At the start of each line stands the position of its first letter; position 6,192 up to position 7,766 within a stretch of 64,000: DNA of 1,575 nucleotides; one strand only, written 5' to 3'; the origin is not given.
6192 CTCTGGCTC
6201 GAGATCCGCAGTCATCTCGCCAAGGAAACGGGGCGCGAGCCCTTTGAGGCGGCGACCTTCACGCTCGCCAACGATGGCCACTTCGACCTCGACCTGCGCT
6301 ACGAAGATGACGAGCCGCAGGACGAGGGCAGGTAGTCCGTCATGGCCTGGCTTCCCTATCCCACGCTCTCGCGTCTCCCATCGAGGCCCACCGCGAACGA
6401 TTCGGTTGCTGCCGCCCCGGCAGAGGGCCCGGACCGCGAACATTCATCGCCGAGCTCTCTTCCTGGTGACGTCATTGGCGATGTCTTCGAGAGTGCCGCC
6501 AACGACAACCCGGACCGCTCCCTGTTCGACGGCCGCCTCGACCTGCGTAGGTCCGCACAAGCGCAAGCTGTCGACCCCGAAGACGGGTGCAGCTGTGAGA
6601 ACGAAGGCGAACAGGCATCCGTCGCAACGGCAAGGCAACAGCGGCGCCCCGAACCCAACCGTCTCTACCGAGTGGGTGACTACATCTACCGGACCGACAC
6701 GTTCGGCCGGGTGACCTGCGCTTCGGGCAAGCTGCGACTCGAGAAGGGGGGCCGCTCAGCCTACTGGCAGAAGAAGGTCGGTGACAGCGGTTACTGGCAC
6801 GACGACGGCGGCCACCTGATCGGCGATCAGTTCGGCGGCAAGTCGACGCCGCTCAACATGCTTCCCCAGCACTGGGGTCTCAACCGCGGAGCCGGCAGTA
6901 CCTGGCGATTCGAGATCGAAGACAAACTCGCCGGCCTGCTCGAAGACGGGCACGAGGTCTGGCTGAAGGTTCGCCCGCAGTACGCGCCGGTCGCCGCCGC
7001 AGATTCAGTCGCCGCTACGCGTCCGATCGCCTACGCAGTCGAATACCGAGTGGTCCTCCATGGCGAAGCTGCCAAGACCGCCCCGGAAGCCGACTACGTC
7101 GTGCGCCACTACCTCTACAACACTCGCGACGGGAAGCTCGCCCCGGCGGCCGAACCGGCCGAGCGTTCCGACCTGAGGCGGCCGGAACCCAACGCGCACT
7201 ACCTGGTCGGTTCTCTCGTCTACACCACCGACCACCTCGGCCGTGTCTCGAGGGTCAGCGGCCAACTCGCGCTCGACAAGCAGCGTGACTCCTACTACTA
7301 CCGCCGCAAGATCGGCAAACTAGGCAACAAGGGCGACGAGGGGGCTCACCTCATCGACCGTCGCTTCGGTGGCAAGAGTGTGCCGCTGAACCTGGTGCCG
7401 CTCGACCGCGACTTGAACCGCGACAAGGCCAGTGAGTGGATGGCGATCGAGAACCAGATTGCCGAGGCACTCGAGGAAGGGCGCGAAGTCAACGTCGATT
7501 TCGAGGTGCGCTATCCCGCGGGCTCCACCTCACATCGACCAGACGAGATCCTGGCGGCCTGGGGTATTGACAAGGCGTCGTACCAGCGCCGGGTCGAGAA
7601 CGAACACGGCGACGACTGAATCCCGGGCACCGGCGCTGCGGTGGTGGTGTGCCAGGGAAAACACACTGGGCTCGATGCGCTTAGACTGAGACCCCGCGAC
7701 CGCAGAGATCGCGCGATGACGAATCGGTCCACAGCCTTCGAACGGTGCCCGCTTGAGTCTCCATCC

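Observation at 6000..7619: Candidate nuclease/inhibitor pair: an acidic small ORF coupled to a protein with two tandem His-Me-finger endonuclease modules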

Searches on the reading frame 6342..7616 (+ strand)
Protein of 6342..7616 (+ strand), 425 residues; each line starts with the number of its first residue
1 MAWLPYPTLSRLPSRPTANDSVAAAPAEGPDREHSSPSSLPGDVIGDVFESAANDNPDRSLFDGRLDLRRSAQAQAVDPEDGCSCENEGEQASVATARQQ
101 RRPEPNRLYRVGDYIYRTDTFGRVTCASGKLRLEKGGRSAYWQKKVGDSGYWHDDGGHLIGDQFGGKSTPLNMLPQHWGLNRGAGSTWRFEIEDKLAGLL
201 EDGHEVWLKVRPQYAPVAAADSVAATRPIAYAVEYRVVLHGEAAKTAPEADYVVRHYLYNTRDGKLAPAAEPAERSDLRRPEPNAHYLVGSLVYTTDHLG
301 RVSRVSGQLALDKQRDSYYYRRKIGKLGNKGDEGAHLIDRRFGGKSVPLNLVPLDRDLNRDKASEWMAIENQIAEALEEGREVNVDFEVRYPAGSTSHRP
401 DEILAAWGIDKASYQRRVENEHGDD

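Call 3: search_protein_families(library=pfam, proteins=[window:6342-7616:+], max_evalue=1)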
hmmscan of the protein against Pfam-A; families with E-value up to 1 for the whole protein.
window:6342-7616:+ (425 aa): 3 families
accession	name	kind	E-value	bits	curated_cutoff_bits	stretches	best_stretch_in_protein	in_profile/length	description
PF13930.12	Endonuclea_NS_2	-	2.7e-39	134.8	27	2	284-402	2-123/132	DNA/RNA non-specific endonuclease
PF01223.29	Endonuclease_NS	-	0.004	17.3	23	1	155-212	82-144/223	DNA/RNA non-specific endonuclease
PF02018.23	CBM_4_9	-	0.22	12.4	25.9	1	364-401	46-79/136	Carbohydrate binding domain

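Call 4: search_protein_families(library=ncbifam, proteins=[window:6342-7616:+], max_evalue=1)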
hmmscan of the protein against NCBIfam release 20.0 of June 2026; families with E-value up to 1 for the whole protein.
window:6342-7616:+ (425 aa): 0 families

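Call 5: search_solved_structures(query=window:6342-7616:+, max_evalue=10, show_alignments=3)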
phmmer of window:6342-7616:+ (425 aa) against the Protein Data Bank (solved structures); distinct sequences matched with E-value up to 10: 2.
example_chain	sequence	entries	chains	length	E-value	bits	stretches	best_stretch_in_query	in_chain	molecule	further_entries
8guo_B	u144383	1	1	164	8.2e-11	45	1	284-417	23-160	Type VII secretion system protein EssD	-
8gun_A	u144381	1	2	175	2.2e-09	40.2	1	283-417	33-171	Type VII secretion system protein EssD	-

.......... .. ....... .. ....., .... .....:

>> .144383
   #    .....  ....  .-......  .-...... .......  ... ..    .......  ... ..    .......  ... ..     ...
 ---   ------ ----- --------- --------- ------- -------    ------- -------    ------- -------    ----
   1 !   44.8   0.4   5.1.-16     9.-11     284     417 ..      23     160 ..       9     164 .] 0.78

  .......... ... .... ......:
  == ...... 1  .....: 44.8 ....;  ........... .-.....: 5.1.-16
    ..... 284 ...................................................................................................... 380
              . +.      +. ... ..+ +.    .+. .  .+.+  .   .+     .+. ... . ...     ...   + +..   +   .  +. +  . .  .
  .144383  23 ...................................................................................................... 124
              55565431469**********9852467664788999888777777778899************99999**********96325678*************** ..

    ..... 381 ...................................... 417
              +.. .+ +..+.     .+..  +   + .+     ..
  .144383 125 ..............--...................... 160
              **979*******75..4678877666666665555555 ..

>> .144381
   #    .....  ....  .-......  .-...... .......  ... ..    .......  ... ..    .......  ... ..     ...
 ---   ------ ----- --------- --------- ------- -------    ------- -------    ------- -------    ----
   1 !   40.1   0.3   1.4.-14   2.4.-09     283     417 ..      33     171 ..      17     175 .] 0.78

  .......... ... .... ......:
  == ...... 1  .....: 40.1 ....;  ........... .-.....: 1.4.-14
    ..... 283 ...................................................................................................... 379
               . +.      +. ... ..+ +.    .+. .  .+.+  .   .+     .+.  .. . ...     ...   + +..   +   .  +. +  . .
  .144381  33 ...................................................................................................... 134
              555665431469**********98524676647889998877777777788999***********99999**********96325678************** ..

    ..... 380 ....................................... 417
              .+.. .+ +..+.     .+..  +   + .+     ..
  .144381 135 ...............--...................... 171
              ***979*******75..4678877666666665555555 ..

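Call 8: find_homologous_proteins(query=window:6342-7616:+, max_evalue=0.00001)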
Query window:6342-7616:+ (425 aa): 4 proteins with E <= 0.00001 among 8000 candidates.
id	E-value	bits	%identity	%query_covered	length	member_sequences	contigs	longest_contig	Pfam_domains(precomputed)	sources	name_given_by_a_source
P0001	1.8e-289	978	100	100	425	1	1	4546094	PF13930.13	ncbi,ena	-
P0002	1.1e-83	300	61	59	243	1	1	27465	PF13930.13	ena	-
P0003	9.0e-13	66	42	29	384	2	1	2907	PF06013.19,PF13930.13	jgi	jgi:WXG100 family type VII secretion target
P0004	8.2e-9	53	35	32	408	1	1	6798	PF13930.13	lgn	-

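Call 11: find_encoding_contigs(protein=P0002, flank=6000, max_places=4)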
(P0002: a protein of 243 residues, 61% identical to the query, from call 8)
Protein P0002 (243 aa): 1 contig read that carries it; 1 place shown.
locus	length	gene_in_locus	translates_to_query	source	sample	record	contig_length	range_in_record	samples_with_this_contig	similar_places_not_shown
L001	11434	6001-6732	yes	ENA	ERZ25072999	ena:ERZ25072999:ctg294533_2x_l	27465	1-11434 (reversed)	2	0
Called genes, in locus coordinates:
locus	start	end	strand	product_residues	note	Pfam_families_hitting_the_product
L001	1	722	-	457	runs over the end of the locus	PF07690:MFS_1, PF13000:Acatn (weak), PF07690:MFS_1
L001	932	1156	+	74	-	PF04024:PspC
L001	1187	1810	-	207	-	PF10502:Peptidase_S26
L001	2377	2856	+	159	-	PF00583:Acetyltransf_1, PF13673:Acetyltransf_10, PF13508:Acetyltransf_7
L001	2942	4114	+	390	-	PF01565:FAD_binding_4, PF02913:FAD-oxidase_C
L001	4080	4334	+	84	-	PF02913:FAD-oxidase_C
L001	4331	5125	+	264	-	PF01565:FAD_binding_4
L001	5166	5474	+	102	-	-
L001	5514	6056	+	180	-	-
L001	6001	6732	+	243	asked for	PF13930:Endonuclea_NS_2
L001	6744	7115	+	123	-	-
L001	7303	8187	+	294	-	-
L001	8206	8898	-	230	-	PF09365:DUF2461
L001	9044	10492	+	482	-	PF00749:tRNA-synt_1c, PF19269:Anticodon_2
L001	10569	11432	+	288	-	?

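Call 16: search_protein_representatives(protein=window:6342-7616:+)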
Query: 425 residues. Proteins with E-value up to 0.001 (for the whole library): 1669; up to 1e-10: 336; up to 1e-30: 2. The best 150 are listed.
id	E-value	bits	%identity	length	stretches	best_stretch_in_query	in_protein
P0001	5.6e-290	978.1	100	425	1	1-425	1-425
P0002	3.6e-84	299.9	63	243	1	173-422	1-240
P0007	1.0e-24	104.0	39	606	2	282-414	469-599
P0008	5.0e-22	95.1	37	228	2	281-414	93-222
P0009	1.9e-21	93.3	40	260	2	282-412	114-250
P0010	2.3e-21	93.0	35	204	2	283-421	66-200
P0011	3.9e-21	92.2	39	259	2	278-402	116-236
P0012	5.6e-21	91.7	35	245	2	25-214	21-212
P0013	1.8e-20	90.0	41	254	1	270-421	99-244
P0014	2.1e-20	89.8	39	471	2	86-196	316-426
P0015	4.1e-20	88.8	42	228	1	280-423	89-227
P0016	4.3e-20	88.8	45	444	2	87-216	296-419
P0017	5.1e-20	88.5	42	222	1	263-409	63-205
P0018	7.8e-20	87.9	43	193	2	93-211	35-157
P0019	1.6e-19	86.9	39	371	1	281-423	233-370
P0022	5.0e-19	85.2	42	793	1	86-234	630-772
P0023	6.4e-19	84.9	42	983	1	276-415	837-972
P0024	7.3e-19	84.7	45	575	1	89-216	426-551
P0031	5.1e-18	81.9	48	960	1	276-410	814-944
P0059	4.1e-16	75.6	42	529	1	83-220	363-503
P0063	6.0e-16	75.1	43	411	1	101-216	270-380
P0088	4.5e-15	72.2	47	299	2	102-216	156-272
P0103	2.2e-14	70.0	42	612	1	76-237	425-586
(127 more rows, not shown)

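Call 18: list_cluster_members(proteins=[P0001, P0005])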
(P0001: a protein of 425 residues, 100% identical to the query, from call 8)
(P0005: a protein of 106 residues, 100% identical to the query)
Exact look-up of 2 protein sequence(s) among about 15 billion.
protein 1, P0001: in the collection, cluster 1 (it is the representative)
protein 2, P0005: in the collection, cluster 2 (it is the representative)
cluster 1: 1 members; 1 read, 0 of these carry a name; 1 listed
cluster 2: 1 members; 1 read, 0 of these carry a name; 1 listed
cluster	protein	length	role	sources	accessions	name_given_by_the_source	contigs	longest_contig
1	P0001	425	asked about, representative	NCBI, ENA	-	-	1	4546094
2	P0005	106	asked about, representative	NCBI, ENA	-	-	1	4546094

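Call 21: search_protein_families(library=pfam, proteins=[L001:6744-7112:+, L001:7303-8184:+, L001:5166-5471:+], max_evalue=1)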
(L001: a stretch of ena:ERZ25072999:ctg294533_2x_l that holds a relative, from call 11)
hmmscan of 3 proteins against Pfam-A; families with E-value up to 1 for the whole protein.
L001:6744-7112:+ (123 aa): 0 families

L001:7303-8184:+ (294 aa): 0 families

L001:5166-5471:+ (102 aa): 1 family
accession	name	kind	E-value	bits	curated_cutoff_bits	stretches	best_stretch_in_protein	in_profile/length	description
PF19594.4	DUF6099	-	0.2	12.2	25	1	37-93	41-92/142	Family of unknown function (DUF6099)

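Call 28: find_related_loci(query=P0001, collection=genome_contigs, flank=10000)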
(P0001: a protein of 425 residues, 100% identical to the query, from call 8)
Query P0001 (425 aa) in genome_contigs; peptide patterns used: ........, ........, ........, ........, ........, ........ (x = any residue, [..] = any of these).
37 stretches matched a pattern, but none encodes a relative of the query by tblastn (E <= 1e-3).

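Call 45: search_protein_families(library=pfam, alignment_id=A2, max_evalue=0.001)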
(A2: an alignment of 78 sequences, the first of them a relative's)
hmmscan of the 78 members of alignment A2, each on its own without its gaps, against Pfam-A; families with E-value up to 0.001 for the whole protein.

A. member 1, P0001 (425 aa): 1 family
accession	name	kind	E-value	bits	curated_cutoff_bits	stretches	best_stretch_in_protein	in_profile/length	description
PF13930.12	Endonuclea_NS_2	-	2.7e-39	134.8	27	2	284-402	2-123/132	DNA/RNA non-specific endonuclease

B. families by the number of members that match (of 78 scanned): 7 families
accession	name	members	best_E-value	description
PF13930.12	Endonuclea_NS_2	78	2.9e-42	DNA/RNA non-specific endonuclease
PF01223.29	Endonuclease_NS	35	3.9e-09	DNA/RNA non-specific endonuclease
PF02018.23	CBM_4_9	2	0.00015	Carbohydrate binding domain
PF01131.25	Topoisom_bac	1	1.7e-21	DNA topoisomerase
PF07591.16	PT-HINT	1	5.2e-08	Pretoxin HINT domain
PF14449.11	PT-TG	1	7.6e-07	Pre-toxin TG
PF04888.17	SseC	1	0.00025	Secretion system effector C (SseC) like family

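Call 46: predict_structure(alignment_id=A2)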
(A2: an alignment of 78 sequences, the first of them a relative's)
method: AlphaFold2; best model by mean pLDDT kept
length: 425 residues; sequences in the alignment: 78
mean_pLDDT: 65.6   pTM: 0.55
mean pLDDT of the five models: 65.6, 65.5, 65.3, 65.2, 64.8
residues with pLDDT >= 90: 127; 70-90: 78; 50-70: 62; < 50: 158
segments of 3 or more residues with pLDDT < 50: 9-25, 27-102, 137-190, 260-266
pLDDT, mean of each block of 10 residues (from residue 1): 50 41 40 39 36 35 31 31 28 32 61 68 71 55 35 30 32 45 43 74 82 68 59 78 74 62 55 88 94 95 95 92 96 96 95 94 89 96 94 95 92 88 68
secondary structure, 60 per line:
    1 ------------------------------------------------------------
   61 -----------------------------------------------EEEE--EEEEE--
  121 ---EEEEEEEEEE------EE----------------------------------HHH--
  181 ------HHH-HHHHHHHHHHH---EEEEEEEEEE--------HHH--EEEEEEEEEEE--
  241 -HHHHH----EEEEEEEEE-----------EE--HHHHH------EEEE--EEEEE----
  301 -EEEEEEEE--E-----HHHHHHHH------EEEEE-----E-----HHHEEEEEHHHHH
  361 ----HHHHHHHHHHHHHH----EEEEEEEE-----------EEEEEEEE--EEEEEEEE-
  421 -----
elements in order: E108-111 E114-118 E124-133 H191-201 E205-214 E228-238 H242-246 E251-259 H275-279 E286-289 E292-296 E302-309 H318-325 E332-336 E351-355 H356-360 H365-378 E383-390 E402-409 E412-419

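Call 51: fold_search(model_id=the predicted structure, library=pdb)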
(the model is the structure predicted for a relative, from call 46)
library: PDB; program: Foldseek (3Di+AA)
matches with E <= 10: 420; with E <= 0.001: 12
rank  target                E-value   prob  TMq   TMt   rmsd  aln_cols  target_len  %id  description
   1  8gun_B                3.3e-12  1.00  0.32  0.78   2.8       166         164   29  Crystal structure of mutant H528A of EsaD from Staphylococcus aureus (released 2022-11-09)
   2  8gun_A                1.1e-11  1.00  0.31  0.75   4.0       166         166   28  Crystal structure of mutant H528A of EsaD from Staphylococcus aureus (released 2022-11-09)
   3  5fgu                  4.9e-06  1.00  0.25  0.22  14.7       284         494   11  Structure of Sda1 nuclease apoprotein as an EGFP fixed-arm fusion (released 2016-03-30)
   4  2o3b_A                1.7e-05  1.00  0.28  0.48   5.4       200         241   14  Crystal structure complex of Nuclease A (NucA) with intra-cellular inhibitor NuiA (released 2006-12-19)
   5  4qgo_A                3.5e-05  1.00  0.27  0.51   4.5       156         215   14  Crystal structure of NucA from Streptococcus agalactiae with no metal bound (released 2014-11-19)
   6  4qgo_B                5.2e-05  1.00  0.27  0.51   4.3       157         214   14  Crystal structure of NucA from Streptococcus agalactiae with no metal bound (released 2014-11-19)
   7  4qh0_C                5.8e-05  1.00  0.28  0.52   4.1       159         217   12  Crystal structure of NucA from Streptococcus agalactiae with magnesium ion bound (released 2014-11-19)
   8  1zm8                  7.3e-05  1.00  0.29  0.48   5.3       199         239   14  Apo Crystal structure of Nuclease A from Anabaena sp. (released 2005-06-21)
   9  5fgw_A                1.8e-04  1.00  0.26  0.44   5.6       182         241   15  Structure of Sda1 nuclease with bound zinc ion (released 2016-03-30)
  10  5fgw_C                3.9e-04  1.00  0.24  0.41   6.4       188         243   15  Structure of Sda1 nuclease with bound zinc ion (released 2016-03-30)
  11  5fgw_B                4.4e-04  1.00  0.25  0.41   6.9       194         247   13  Structure of Sda1 nuclease with bound zinc ion (released 2016-03-30)
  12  3owv_B                4.4e-04  1.00  0.25  0.45  10.4       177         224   13  Structural insights into catalytic and substrate binding mechanisms of the strategic EndA nuclease from Streptococcus  (released 2010-12-22)
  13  5fgw_D                1.1e-03  1.00  0.24  0.40   6.9       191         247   14  Structure of Sda1 nuclease with bound zinc ion (released 2016-03-30)
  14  5t4i_A                1.1e-03  1.00  0.25  0.34   6.7       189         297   13  A Novel domain in human EXOG converts apoptotic endonuclease to DNA-repair enzyme (released 2017-05-17)
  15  7r6v_E                1.3e-03  1.00  0.25  0.36   6.4       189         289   13  Human EXOG complexed with dRP-containing DNA (released 2022-08-24)
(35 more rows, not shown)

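Call 58: find_related_loci(query=A4, collection=metagenome_contigs, flank=6000)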
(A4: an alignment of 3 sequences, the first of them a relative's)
Query A4 (425 aa) in metagenome_contigs; peptide patterns used: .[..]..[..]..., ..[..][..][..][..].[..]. (x = any residue, [..] = any of these).
201 stretches matched a pattern, but none encodes a relative of the query by tblastn (E <= 1e-3).

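Call 59: find_related_loci(query=A4, collection=viral_contigs, flank=6000)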
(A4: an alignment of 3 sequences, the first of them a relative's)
Query A4 (425 aa) in viral_contigs; peptide patterns used: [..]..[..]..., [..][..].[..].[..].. (x = any residue, [..] = any of these).
102 stretches matched a pattern, but none encodes a relative of the query by tblastn (E <= 1e-3).

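Call 68: search_protein_families(library=padloc, proteins=[P0001], max_evalue=0.1)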
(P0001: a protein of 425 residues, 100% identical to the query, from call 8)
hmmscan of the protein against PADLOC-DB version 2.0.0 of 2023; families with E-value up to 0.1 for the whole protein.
P0001 (425 aa): 0 families
